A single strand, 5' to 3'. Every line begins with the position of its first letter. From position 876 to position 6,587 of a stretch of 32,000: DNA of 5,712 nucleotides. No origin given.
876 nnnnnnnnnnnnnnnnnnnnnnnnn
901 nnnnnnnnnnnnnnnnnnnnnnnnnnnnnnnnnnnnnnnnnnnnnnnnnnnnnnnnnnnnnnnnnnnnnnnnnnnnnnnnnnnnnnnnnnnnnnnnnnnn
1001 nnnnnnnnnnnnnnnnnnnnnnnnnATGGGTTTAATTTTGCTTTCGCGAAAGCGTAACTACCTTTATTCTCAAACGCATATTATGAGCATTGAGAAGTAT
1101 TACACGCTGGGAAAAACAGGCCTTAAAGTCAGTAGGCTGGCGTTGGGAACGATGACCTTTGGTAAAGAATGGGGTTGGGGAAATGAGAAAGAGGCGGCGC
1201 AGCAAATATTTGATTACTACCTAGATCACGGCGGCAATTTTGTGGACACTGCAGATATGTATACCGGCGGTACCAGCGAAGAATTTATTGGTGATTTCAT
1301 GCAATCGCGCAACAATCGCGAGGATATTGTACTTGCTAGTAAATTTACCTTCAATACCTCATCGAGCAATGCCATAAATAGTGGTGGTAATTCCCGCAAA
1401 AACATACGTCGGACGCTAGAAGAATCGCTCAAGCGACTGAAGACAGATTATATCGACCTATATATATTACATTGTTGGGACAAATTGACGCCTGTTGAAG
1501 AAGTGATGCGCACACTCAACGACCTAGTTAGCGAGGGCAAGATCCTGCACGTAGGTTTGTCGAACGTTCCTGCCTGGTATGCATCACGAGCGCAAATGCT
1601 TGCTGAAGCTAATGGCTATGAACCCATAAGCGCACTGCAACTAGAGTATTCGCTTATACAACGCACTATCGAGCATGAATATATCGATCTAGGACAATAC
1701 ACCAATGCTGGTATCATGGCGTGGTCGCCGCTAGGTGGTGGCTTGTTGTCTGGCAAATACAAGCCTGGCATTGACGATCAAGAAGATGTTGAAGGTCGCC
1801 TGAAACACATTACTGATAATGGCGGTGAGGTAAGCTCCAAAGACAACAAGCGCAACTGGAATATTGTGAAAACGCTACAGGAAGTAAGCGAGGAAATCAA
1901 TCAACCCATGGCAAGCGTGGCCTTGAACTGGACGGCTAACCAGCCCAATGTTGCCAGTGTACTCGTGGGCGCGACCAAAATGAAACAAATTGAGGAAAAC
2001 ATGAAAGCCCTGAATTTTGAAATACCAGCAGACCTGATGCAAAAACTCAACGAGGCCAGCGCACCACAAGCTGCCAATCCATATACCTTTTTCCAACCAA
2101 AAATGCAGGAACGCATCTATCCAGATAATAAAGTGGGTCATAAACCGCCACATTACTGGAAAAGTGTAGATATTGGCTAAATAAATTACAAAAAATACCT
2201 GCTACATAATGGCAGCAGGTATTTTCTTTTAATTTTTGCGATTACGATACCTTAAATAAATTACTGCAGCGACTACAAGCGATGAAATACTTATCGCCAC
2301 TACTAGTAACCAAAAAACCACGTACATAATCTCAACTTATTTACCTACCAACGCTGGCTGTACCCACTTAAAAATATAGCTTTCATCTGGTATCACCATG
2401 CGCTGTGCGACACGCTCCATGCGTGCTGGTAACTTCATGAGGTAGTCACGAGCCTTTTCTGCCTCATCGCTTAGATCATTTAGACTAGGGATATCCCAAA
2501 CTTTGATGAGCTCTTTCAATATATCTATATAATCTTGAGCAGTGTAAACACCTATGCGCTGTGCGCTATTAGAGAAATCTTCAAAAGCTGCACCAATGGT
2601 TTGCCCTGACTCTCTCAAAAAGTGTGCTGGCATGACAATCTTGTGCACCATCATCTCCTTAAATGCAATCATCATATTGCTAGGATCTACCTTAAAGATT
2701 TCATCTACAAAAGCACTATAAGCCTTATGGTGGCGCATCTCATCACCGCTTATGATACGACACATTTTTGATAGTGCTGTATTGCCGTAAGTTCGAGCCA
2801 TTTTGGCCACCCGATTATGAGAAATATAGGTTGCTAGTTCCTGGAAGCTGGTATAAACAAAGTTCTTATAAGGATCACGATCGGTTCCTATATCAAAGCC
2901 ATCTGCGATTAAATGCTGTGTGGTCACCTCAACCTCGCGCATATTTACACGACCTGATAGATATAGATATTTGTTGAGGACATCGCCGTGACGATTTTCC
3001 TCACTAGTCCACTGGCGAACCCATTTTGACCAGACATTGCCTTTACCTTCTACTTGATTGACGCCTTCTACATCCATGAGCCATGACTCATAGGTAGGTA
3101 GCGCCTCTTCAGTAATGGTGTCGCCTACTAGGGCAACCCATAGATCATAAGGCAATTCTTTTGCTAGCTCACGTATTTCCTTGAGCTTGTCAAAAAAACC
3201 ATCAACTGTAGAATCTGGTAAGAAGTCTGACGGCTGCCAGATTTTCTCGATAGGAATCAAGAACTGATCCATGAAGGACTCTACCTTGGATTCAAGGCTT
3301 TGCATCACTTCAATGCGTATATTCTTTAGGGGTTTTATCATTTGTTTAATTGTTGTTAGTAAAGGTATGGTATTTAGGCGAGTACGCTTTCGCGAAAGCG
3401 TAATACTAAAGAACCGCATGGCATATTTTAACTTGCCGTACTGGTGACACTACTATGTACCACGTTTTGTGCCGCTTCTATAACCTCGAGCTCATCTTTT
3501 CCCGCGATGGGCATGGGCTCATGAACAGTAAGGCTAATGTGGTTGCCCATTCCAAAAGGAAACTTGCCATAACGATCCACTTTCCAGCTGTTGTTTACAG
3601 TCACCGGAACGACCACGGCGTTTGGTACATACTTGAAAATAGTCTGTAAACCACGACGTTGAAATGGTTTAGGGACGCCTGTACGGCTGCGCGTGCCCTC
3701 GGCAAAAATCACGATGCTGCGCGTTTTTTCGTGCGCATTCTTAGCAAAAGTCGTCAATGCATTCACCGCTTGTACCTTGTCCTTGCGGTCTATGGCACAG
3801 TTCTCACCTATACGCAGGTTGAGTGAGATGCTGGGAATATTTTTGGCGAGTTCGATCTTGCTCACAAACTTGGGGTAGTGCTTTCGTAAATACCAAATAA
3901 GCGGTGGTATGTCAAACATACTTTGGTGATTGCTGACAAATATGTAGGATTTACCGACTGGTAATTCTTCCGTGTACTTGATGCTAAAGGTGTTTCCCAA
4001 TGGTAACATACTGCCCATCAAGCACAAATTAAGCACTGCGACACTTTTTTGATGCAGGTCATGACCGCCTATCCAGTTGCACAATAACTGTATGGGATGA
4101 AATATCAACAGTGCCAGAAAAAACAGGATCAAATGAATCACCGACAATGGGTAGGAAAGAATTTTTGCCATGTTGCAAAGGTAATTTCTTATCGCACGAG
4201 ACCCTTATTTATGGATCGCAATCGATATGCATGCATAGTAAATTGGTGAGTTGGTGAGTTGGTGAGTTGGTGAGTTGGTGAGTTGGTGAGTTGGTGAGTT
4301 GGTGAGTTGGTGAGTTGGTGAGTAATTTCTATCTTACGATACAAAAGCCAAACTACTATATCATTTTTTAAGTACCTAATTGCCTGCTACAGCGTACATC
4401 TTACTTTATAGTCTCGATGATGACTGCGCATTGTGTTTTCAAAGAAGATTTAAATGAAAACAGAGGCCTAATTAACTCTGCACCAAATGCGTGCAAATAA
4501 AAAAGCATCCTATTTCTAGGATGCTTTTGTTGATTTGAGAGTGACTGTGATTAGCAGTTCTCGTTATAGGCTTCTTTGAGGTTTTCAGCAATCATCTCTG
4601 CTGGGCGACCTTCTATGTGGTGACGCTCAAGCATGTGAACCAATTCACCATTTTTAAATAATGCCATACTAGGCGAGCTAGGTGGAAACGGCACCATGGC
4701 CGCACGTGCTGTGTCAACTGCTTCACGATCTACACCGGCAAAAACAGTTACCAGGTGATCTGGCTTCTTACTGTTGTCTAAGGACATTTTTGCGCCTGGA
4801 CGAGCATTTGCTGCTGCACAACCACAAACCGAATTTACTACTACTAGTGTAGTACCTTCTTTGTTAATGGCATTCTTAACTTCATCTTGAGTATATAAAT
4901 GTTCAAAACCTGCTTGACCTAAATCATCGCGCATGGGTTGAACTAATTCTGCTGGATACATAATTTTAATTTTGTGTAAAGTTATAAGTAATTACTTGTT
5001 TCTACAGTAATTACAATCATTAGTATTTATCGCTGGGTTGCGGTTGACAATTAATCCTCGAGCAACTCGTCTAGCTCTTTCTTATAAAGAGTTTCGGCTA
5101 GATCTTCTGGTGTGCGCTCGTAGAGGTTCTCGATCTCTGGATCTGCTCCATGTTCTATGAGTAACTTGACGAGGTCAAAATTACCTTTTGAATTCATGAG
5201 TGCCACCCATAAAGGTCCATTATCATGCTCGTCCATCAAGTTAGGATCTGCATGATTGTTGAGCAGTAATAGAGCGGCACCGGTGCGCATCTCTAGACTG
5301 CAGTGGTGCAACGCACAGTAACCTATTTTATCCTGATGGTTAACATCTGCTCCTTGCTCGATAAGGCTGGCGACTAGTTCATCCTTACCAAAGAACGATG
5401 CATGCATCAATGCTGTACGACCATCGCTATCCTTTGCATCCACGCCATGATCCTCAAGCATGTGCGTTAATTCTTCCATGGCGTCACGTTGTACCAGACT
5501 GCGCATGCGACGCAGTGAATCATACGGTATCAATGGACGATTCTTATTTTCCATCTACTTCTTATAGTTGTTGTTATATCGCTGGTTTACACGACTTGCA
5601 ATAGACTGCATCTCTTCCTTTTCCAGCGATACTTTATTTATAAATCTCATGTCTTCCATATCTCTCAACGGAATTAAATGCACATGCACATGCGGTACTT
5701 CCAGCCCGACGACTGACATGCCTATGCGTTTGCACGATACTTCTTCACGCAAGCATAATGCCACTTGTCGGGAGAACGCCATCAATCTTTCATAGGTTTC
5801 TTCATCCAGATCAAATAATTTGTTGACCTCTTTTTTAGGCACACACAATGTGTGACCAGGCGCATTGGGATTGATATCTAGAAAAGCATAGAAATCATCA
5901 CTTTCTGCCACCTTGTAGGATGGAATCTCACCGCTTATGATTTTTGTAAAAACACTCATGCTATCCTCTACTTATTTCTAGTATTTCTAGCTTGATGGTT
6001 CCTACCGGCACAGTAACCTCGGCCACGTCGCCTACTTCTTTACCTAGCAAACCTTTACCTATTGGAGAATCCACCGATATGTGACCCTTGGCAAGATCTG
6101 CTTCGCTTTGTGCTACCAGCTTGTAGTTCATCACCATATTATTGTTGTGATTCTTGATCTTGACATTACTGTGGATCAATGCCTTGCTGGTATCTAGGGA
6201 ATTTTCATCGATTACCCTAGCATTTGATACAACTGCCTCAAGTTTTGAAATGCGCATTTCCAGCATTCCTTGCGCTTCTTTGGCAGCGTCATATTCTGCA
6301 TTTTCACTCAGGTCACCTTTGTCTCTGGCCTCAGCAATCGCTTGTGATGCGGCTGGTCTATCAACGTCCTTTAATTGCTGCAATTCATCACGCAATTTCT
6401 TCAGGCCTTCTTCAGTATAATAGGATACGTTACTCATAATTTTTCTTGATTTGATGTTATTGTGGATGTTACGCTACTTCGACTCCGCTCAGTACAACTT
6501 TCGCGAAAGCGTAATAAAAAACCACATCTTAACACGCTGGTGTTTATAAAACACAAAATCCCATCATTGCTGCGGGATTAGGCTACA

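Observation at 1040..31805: A perfect palindrome (core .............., up to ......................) recurs 11 times in 32 kb, in both intergenic and coding DNA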

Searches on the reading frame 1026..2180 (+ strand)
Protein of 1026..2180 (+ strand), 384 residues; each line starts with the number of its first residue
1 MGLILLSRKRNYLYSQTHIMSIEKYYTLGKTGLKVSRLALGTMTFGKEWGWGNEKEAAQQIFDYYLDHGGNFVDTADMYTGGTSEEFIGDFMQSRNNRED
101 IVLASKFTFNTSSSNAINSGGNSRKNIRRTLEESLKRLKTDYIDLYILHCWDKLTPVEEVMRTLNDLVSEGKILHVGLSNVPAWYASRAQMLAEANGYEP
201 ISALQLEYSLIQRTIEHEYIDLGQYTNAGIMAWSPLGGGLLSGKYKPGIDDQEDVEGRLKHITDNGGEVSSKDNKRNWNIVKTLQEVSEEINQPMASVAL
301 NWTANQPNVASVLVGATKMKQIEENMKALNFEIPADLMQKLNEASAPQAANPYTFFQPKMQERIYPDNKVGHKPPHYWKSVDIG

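Call 7: search_protein_families(library=ncbifam, proteins=[window:1026-2180:+])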
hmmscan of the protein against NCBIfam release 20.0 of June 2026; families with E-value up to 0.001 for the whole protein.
window:1026-2180:+ (384 aa): 7 families
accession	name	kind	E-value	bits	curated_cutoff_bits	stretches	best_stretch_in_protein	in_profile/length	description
NF007912.0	PRK10625.1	equivalog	7.3e-48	163.7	415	1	24-343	2-336/346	NADP(H)-dependent aldo-keto reductase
NF049922.1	MethglyxlRedYdjG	equivalog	3.7e-42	144.5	550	1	25-342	3-318/326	NADH-dependent methylglyoxal reductase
TIGR01293.1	Kv_beta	subfamily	1.4e-39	136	365.4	1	24-331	2-303/319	voltage-dependent potassium channel subunit beta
NF007388.0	PRK09912.1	subfamily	1.5e-37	129.3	448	1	24-330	14-316/346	L-glyceraldehyde 3-phosphate reductase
NF007695.0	PRK10376.1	subfamily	3.1e-23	82.3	280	2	25-238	9-217/290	oxidoreductase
NF008377.0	PRK11172.1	equivalog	7.6e-13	48.3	327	1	66-209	26-156/267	2,5-didehydrogluconate reductase DkgB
NF008598.0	PRK11565.1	equivalog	5.3e-11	42.1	425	1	51-239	23-192/275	2,5-didehydrogluconate reductase DkgA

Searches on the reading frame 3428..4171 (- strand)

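Call 7: search_protein_families(library=ncbifam, proteins=[window:3428-4171:-])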
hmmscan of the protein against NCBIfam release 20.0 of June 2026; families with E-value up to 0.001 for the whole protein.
window:3428-4171:- (247 aa): 7 families
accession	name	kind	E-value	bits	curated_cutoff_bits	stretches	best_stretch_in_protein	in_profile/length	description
TIGR00530.1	AGP_acyltrn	subfamily_domain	3e-16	59.4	102.95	1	67-175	9-114/130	1-acylglycerol-3-phosphate O-acyltransferase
NF006386.0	PRK08633.1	equivalog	8.8e-09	33.6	1221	1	58-197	425-556/1147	acyl-[ACP]--phospholipid O-acyltransferase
NF010621.0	PRK14014.1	domain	4.5e-06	26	186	1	13-117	21-131/301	acetyltransferase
NF058536.1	LPAAT_acyl_YihG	equivalog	5.3e-06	25.9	260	1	14-116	17-125/290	1-acylglycerol-3-phosphate O-acyltransferase, YihG family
NF011593.0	PRK15018.1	equivalog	2.9e-05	23.9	501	1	76-194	67-181/245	1-acylglycerol-3-phosphate O-acyltransferase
NF052552.1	LyOrLpactfOlsARHOCB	equivalog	4.6e-05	22.5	300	1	69-192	81-200/271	lyso-ornithine lipid O-acyltransferase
NF052553.1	LyOrLpactfOlsABRUA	equivalog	0.00027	20.2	300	1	14-162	11-148/263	lyso-ornithine lipid O-acyltransferase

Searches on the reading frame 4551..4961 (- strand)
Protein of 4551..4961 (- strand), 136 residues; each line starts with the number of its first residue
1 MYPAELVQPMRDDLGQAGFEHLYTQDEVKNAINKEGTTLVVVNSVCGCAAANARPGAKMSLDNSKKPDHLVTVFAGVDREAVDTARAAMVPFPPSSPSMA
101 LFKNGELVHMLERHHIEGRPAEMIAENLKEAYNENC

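Call 7: search_protein_families(library=ncbifam, proteins=[window:4551-4961:-])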
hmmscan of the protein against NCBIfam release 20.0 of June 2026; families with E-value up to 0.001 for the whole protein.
window:4551-4961:- (136 aa): 1 family
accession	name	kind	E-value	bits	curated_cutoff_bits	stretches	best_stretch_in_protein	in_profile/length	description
TIGR04191.1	YphP_YqiW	subfamily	2.1e-60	202.8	100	1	2-136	1-136/136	BrxA/BrxB family bacilliredoxin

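Call 66: find_encoding_contigs(protein=window:4551-4961:-, flank=10000, max_places=1)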
Protein window:4551-4961:- (136 aa): no gene with exactly this product is on record in the collection.

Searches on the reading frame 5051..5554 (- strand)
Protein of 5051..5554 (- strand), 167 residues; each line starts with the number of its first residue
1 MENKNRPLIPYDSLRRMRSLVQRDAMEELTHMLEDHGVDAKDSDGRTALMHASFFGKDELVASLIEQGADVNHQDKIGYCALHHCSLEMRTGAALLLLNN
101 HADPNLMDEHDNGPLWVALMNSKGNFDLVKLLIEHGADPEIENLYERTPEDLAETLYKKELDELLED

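Call 7: search_protein_families(library=ncbifam, proteins=[window:5051-5554:-])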
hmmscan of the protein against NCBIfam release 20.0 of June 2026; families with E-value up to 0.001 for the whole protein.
window:5051-5554:- (167 aa): 7 families
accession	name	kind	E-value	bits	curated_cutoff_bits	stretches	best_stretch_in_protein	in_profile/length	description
NF041931.2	MzaA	equivalog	2.9e-14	52.8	800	2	31-86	21-76/726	MZA anti-phage system associated sigma-70 family RNA polymerase sigma factor MzaA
NF043029.1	T4SS_AnkY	equivalog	1.5e-13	50.1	600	2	71-154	450-532/543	Dot/Icm T4SS effector AnkY/LegA9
NF043023.1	T4SS_AnkH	equivalog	1.7e-11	43.5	600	1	25-139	11-124/467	Dot/Icm T4SS effector AnkH/LegA3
NF043024.1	T4SS_AnkI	equivalog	4.1e-07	29.1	550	1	36-84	232-281/439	Dot/Icm T4SS effector AnkI/LegAS4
NF043028.1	T4SS_AnkX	equivalog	1.8e-06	26.4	1400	1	42-144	579-683/938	Dot/Icm T4SS effector AnkN/AnkX/LegA8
NF043022.1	T4SS_AnkG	equivalog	3.7e-06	26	500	1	23-121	343-446/455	Dot/Icm T4SS effector AnkG/AnkZ/LegA7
NF043027.1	T4SS_AnkQ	equivalog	0.00065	18.4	700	0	28-76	346-395/496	Dot/Icm T4SS effector AnkQ/LegA10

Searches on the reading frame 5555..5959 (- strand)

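Call 7: search_protein_families(library=ncbifam, proteins=[window:5555-5959:-])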
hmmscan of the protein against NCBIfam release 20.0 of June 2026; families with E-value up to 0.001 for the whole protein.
window:5555-5959:- (134 aa): 3 families
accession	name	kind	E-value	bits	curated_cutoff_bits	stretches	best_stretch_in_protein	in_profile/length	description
NF045834.1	M_plasma_HinT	exception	6.6e-17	62.2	130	1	3-98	1-101/102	histidine triad protein HinT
NF052622.1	ATPAdlTfActino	equivalog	7.4e-10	38.6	290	1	17-113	55-156/176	ATP adenylyltransferase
NF007965.0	PRK10687.1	equivalog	3.2e-09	36.9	206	1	2-104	5-113/119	purine nucleoside phosphoramidase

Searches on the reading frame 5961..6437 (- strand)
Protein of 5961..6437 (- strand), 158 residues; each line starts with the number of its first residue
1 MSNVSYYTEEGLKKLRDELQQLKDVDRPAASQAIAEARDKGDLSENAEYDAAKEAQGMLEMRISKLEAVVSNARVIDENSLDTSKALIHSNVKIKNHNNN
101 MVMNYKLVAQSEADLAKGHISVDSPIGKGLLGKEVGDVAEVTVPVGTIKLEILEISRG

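Call 7: search_protein_families(library=ncbifam, proteins=[window:5961-6437:-])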
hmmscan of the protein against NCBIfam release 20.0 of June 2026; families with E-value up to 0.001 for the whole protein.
window:5961-6437:- (158 aa): 13 families
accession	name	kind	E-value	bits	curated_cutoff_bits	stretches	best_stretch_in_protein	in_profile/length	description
NF001263.0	PRK00226.1-4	equivalog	1.9e-55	187.1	145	1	2-157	4-159/160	transcription elongation factor GreA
NF001261.0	PRK00226.1-2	equivalog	3.2e-52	176.6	167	1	6-156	5-155/157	transcription elongation factor GreA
TIGR01462.1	greA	subfamily_domain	1.4e-51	174.6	139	1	7-156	2-151/151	transcription elongation factor GreA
NF001264.0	PRK00226.1-5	equivalog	1.5e-48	164.5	180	1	8-155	7-155/158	transcription elongation factor GreA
NF011309.0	PRK14720.1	equivalog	4.1e-34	117.9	714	1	9-157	754-902/906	transcription elongation factor GreA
NF001260.0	PRK00226.1-1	equivalog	1.2e-32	112.7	234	1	7-156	8-157/160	transcription elongation factor GreA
NF002506.1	PRK01885.1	equivalog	8e-31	106.8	188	1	5-156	3-153/156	transcription elongation factor GreB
NF001262.0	PRK00226.1-3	equivalog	1.4e-27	96.5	161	1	3-152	5-156/165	transcription elongation factor GreA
TIGR01461.1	greB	equivalog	2.6e-27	95.5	171.05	1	5-155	3-152/156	transcription elongation factor GreB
NF004969.0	PRK06330.1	equivalog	2.5e-17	62.8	697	1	4-139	566-700/718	transcript cleavage factor/unknown domain fusion protein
NF004973.0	PRK06342.1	equivalog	1.4e-12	47.6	159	1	6-155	30-159/160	transcription elongation factor GreA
NF004396.0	PRK05753.1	equivalog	1.5e-11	44.2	109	1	58-156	27-126/137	nucleoside diphosphate kinase regulator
NF004548.0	PRK05892.1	equivalog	1.4e-06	28.3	126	1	10-155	11-154/158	nucleoside diphosphate kinase regulator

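Call 10: find_encoding_contigs(protein=window:5961-6437:-, flank=10000, max_places=6)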
Protein window:5961-6437:- (158 aa): no gene with exactly this product is on record in the collection.
